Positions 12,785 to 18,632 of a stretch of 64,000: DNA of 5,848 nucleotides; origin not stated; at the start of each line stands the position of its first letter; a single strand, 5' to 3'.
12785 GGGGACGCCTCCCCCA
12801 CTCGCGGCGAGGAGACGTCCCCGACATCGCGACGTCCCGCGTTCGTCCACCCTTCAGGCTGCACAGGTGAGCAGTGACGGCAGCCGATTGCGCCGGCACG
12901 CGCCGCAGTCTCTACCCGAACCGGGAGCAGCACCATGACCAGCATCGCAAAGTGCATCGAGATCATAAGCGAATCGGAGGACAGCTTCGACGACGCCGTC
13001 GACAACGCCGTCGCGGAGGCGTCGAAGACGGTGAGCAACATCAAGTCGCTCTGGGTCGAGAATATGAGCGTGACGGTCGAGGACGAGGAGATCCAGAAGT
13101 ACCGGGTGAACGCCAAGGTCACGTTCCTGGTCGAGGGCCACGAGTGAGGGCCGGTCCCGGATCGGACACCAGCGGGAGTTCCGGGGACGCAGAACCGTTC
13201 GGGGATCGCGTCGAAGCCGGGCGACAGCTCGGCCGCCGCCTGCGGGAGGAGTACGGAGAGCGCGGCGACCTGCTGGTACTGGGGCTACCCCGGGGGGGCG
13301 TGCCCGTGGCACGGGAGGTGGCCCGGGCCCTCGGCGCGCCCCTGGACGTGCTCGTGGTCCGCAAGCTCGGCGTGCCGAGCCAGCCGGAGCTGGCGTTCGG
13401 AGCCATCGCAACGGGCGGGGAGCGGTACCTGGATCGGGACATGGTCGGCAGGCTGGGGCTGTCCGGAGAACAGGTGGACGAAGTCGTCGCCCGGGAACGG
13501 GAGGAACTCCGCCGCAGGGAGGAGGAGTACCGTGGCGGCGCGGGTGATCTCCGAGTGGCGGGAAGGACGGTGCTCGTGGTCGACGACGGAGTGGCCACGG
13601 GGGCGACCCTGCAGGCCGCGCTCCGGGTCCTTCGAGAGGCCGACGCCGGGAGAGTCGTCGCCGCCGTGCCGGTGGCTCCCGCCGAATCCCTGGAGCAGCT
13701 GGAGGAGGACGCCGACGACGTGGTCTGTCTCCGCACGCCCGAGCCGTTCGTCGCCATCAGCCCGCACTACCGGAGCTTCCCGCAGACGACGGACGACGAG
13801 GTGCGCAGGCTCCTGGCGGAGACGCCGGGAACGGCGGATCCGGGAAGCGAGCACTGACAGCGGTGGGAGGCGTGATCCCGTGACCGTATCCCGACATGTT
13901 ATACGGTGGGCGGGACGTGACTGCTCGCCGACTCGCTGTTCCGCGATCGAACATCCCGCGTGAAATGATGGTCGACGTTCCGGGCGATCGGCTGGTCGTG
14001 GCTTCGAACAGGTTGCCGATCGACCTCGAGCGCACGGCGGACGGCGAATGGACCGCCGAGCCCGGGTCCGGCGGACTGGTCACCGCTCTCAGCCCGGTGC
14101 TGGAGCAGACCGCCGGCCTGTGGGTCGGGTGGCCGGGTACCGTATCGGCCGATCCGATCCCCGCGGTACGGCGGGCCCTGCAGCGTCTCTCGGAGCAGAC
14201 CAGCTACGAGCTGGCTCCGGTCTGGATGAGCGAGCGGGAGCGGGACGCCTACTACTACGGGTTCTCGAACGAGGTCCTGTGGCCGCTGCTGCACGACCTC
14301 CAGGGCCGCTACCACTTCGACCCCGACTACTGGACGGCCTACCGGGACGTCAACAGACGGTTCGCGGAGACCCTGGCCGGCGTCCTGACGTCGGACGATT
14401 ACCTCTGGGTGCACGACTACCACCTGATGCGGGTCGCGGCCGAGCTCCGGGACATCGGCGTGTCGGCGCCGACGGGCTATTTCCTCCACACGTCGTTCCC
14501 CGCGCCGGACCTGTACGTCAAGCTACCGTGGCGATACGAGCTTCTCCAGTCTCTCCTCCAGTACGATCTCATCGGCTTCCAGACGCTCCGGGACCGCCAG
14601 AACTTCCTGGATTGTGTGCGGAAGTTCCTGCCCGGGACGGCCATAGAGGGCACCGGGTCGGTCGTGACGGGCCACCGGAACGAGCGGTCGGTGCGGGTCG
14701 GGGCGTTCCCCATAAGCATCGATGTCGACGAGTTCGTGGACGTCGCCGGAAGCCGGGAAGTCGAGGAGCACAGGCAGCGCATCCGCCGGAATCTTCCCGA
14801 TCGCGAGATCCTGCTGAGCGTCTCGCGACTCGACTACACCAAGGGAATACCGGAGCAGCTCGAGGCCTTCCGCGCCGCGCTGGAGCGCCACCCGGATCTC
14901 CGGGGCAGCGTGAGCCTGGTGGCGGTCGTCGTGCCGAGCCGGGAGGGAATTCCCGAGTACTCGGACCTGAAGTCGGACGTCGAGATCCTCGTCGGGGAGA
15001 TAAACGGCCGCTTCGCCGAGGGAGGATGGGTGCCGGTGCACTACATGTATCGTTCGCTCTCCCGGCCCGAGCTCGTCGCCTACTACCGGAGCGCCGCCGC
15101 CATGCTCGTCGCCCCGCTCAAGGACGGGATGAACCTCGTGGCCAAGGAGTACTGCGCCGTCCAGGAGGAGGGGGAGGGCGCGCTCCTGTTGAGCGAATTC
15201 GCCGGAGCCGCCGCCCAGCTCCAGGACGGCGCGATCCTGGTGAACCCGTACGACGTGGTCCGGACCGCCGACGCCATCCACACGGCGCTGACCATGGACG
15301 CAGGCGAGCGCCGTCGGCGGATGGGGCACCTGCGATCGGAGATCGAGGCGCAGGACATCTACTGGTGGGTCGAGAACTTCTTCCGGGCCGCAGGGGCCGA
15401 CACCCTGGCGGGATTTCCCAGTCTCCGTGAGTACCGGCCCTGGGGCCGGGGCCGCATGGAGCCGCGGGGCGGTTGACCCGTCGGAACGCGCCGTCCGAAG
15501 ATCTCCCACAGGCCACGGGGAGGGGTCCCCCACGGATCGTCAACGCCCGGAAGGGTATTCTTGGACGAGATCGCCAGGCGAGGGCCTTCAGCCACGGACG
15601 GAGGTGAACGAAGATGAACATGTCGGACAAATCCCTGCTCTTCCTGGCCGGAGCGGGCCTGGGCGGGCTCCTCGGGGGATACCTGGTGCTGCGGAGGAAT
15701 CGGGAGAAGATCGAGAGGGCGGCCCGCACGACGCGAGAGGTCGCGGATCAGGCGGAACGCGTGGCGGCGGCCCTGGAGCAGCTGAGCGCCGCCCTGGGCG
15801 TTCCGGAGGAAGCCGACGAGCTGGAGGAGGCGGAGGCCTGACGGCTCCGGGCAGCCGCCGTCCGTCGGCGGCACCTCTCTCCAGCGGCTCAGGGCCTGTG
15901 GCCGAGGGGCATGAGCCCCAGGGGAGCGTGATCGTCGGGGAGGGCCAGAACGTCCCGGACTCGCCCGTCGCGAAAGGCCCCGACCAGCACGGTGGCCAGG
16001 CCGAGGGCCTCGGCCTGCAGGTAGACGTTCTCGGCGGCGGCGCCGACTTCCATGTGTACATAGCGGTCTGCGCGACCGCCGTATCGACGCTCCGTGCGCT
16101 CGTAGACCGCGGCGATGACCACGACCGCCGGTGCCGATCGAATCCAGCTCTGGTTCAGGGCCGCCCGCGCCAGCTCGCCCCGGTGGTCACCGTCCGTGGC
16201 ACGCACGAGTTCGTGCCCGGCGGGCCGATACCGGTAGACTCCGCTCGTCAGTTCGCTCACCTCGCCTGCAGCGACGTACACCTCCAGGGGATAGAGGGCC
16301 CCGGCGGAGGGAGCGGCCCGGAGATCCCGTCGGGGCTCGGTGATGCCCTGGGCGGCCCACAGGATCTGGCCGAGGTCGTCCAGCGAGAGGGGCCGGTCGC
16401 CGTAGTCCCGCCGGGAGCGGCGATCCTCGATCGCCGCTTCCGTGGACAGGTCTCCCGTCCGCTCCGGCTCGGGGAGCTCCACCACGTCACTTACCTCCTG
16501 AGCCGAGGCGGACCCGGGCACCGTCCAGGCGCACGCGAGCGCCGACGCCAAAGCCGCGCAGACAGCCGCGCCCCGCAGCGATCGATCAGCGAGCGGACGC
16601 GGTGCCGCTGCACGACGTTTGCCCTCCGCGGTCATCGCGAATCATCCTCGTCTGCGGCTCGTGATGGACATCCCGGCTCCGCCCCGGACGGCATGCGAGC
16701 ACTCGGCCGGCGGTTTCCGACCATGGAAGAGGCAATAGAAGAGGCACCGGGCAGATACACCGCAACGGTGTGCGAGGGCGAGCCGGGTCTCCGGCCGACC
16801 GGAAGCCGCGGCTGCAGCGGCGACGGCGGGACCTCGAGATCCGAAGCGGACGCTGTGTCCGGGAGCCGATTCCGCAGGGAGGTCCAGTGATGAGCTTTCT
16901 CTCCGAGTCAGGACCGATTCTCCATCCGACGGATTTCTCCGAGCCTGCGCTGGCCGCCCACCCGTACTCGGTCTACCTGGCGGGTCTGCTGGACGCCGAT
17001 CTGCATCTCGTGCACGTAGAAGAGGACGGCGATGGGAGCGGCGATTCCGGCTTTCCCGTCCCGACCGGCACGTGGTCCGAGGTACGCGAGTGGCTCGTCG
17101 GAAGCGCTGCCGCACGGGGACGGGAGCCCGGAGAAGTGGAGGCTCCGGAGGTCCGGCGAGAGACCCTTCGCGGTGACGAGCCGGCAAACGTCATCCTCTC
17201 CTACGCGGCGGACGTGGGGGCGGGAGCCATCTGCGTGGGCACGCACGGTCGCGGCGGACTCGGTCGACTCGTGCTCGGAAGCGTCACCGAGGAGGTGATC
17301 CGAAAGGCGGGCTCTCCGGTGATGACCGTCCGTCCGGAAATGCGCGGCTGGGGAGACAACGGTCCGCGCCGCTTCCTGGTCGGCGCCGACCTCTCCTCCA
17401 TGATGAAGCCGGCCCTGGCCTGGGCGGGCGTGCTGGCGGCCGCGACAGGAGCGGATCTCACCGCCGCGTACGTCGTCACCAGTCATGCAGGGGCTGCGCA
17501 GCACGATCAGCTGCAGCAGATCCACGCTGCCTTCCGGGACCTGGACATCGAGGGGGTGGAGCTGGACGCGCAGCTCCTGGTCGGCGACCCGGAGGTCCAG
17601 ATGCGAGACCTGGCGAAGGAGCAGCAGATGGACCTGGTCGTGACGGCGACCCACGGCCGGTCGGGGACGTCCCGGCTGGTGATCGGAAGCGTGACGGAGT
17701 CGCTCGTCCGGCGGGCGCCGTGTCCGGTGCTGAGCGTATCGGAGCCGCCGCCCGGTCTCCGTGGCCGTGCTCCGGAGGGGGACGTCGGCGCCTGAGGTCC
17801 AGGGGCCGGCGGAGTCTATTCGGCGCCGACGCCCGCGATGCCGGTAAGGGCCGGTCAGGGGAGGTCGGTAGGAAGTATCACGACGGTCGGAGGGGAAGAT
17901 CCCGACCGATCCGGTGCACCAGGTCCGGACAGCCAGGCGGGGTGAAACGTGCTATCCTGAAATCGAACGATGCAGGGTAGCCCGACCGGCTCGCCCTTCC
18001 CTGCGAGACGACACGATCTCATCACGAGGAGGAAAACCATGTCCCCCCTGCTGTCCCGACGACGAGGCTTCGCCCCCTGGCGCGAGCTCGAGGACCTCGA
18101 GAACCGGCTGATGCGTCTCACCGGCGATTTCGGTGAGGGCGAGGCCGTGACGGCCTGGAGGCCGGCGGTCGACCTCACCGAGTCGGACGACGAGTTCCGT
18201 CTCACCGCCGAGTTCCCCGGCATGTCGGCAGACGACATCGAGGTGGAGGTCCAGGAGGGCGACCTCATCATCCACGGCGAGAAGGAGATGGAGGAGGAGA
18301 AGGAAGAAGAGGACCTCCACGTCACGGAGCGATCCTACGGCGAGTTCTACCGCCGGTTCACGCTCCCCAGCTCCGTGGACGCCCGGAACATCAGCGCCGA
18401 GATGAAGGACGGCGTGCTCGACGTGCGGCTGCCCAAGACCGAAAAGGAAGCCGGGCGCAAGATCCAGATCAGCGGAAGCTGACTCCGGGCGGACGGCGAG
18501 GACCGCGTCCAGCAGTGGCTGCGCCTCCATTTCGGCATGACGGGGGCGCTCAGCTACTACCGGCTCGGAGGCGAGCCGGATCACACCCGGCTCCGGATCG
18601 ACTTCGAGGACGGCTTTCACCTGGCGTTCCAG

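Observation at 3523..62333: Island-wide regulon: phased tandem boxes at fixed distance from -10 in 13 promoters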

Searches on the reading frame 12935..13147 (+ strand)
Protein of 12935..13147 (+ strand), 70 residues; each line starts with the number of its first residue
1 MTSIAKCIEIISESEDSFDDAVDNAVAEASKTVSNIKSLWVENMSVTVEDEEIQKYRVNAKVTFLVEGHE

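Call 20: search_protein_families(library=pfam, proteins=[window:12935-13147:+])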
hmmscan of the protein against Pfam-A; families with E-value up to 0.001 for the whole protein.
window:12935-13147:+ (70 aa): 1 family
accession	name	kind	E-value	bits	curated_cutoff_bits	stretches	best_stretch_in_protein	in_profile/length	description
PF07311.17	Dodecin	-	1.7e-24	86.4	22.5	1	4-67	1-64/64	Dodecin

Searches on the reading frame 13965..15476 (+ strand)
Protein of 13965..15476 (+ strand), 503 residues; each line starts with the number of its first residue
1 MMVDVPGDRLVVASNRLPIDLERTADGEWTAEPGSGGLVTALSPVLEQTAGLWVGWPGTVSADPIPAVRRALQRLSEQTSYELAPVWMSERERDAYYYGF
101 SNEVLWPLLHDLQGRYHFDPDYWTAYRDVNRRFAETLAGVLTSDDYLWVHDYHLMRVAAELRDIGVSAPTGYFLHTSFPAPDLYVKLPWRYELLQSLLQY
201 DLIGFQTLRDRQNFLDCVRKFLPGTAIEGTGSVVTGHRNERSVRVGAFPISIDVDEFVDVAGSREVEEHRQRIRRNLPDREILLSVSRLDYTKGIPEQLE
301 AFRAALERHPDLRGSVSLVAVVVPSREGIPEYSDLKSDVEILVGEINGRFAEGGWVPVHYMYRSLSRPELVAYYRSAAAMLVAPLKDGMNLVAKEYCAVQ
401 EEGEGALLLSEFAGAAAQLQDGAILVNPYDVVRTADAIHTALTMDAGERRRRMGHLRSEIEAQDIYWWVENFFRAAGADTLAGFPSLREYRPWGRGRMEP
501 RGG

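Call 39: search_protein_families(library=pfam, proteins=[window:13965-15476:+])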
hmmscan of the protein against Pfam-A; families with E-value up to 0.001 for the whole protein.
window:13965-15476:+ (503 aa): 2 families
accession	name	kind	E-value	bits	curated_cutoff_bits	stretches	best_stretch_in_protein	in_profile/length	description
PF00982.27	Glyco_transf_20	-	7.5e-141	470.5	32.5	1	9-475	2-470/473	Glycosyltransferase family 20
PF00534.26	Glycos_transf_1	-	3.4e-06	27.1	26.4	0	278-313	13-49/172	Glycosyl transferases group 1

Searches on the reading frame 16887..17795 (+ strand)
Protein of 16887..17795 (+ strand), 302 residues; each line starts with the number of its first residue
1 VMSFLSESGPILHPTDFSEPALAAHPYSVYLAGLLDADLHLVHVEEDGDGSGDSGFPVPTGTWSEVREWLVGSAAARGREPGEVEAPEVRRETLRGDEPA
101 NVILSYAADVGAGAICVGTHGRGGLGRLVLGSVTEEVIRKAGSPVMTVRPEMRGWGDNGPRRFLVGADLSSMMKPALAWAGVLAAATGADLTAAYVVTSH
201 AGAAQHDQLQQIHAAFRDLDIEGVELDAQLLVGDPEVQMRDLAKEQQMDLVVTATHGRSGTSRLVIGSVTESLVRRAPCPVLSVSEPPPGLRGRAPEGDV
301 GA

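Call 52: search_protein_families(library=pfam, proteins=[window:16887-17795:+])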
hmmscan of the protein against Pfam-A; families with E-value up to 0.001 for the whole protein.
window:16887-17795:+ (302 aa): 1 family
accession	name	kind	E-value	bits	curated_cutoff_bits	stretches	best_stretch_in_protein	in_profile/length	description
PF00582.32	Usp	-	1.9e-47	161.8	24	2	161-284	3-140/141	Universal stress protein family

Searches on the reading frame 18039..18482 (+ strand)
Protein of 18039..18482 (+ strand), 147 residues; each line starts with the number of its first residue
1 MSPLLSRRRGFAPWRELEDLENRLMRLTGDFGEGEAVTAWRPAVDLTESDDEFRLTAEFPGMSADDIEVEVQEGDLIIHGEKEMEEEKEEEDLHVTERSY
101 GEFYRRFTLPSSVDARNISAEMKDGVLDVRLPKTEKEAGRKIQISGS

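Call 20: search_protein_families(library=pfam, proteins=[window:18039-18482:+])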
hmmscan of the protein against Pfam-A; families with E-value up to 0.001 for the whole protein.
window:18039-18482:+ (147 aa): 3 families
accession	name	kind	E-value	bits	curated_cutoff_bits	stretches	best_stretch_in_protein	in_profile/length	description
PF00011.27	HSP20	-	1.9e-27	95.8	20.8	1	47-145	3-102/102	Hsp20/alpha crystallin family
PF17886.7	ArsA_HSP20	-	3.5e-10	39.7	22.5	1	50-130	1-62/63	HSP20-like domain found in ArsA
PF10988.14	DUF2807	-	0.00093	19.4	24.2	0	44-93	13-58/181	Putative auto-transporter adhesin, head GIN domain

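Call 67: find_related_loci(query=window:18039-18482:+, collection=genome_contigs, flank=600)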
Query window:18039-18482:+ (147 aa) in genome_contigs; peptide patterns used: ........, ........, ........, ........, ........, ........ (x = any residue, [..] = any of these).
218 stretches matched a pattern; 7 encode a relative of the query (tblastn E <= 1e-3); 7 distinct loci.
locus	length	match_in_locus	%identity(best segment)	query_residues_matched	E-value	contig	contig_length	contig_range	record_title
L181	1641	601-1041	81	1-147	2e-79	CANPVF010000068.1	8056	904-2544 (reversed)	MAG: uncultured bacterium isolate 3300027962_15 genome assembly, contig: 3300027962.a:Ga0207797_1005246, whole genome sh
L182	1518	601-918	43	32-137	1e-26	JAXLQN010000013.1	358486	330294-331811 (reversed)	MAG: Bryobacteraceae bacterium isolate STL-ACI4 C1.176.fa-13, whole genome shotgun sequence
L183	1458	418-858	35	7-144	2e-24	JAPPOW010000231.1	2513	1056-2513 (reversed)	MAG: Candidatus Melainabacteria bacterium isolate SB9156_S5_bin_14 NODE_12981_length_2513_cov_10.2856, whole genome shot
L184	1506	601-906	38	41-145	3e-18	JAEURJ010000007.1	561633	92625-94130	MAG: Anaerolineales bacterium isolate new MAG-274 k141_3083929, whole genome shotgun sequence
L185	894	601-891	40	1-87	1e-14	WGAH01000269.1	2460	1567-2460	MAG: Deltaproteobacteria bacterium isolate S143_5 k151_253905, whole genome shotgun sequence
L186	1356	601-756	52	94-145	3e-14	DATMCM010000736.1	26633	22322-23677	MAG TPA_asm: Blastocatellia bacterium isolate SMAG_U13382 k141_51025, whole genome shotgun sequence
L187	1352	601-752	41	95-145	2e-7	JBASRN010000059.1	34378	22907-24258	MAG: Blastocatellia bacterium isolate MFD13521_ilm_asm_bin1 k127_5544, whole genome shotgun sequence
